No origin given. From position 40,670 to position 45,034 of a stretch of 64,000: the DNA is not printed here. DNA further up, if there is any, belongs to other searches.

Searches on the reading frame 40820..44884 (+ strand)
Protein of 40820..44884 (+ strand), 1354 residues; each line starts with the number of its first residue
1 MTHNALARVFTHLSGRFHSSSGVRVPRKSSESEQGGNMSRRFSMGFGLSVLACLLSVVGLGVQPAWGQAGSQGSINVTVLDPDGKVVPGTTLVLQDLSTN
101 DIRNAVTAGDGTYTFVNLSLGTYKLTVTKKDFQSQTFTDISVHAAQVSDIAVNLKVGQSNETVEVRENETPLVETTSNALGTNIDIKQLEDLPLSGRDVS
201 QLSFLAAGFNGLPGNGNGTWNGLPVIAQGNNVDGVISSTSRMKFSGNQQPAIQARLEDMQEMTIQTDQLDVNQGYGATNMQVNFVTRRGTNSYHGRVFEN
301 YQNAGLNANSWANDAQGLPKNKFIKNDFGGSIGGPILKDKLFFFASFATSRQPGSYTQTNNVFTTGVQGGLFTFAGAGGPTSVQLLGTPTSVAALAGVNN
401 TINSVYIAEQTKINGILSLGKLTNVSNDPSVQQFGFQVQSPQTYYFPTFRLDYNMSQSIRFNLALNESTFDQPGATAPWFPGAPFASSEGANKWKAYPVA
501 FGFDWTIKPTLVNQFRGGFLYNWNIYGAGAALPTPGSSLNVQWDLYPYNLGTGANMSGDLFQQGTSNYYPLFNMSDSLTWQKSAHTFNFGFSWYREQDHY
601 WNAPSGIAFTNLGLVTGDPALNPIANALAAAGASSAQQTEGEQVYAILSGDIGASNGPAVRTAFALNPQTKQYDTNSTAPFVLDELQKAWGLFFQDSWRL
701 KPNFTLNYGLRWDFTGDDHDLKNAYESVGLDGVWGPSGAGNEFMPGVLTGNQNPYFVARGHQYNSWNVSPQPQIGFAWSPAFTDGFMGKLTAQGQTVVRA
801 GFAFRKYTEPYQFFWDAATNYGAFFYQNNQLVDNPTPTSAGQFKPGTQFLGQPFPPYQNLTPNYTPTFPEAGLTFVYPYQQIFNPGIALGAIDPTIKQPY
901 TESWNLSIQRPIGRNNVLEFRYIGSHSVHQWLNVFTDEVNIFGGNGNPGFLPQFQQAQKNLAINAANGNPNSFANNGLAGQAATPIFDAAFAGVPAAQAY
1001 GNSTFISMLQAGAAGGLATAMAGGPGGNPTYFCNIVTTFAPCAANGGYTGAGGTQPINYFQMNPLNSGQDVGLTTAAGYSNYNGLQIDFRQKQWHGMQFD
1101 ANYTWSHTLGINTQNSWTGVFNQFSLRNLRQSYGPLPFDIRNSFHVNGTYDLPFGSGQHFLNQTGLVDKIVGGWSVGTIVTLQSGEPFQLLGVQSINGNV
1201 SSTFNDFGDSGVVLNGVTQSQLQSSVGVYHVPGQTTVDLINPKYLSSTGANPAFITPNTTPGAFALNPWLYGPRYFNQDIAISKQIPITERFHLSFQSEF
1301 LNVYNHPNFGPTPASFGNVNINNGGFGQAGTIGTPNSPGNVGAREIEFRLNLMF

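Call 3: search_protein_families(library=pfam, proteins=[window:40820-44884:+])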
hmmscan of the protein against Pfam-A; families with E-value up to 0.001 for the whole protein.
window:40820-44884:+ (1354 aa): 3 families
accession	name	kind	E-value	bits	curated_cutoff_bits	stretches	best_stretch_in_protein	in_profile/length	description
PF25183.1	OMP_b-brl_4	-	9.8e-119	398.5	30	1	285-1330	1-828/838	Outer membrane beta barrel domain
PF13620.12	CarboxypepD_reg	-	7.3e-17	61.9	32.3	1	74-154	1-81/82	Carboxypeptidase regulatory-like domain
PF17210.9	SdrD_B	-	7.1e-06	26.6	29.7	1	81-154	18-91/112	SdrD B-like domain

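Call 6: search_protein_families(library=ncbifam, proteins=[window:40820-44884:+])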
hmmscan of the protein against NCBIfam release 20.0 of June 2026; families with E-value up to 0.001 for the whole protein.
window:40820-44884:+ (1354 aa): 0 families
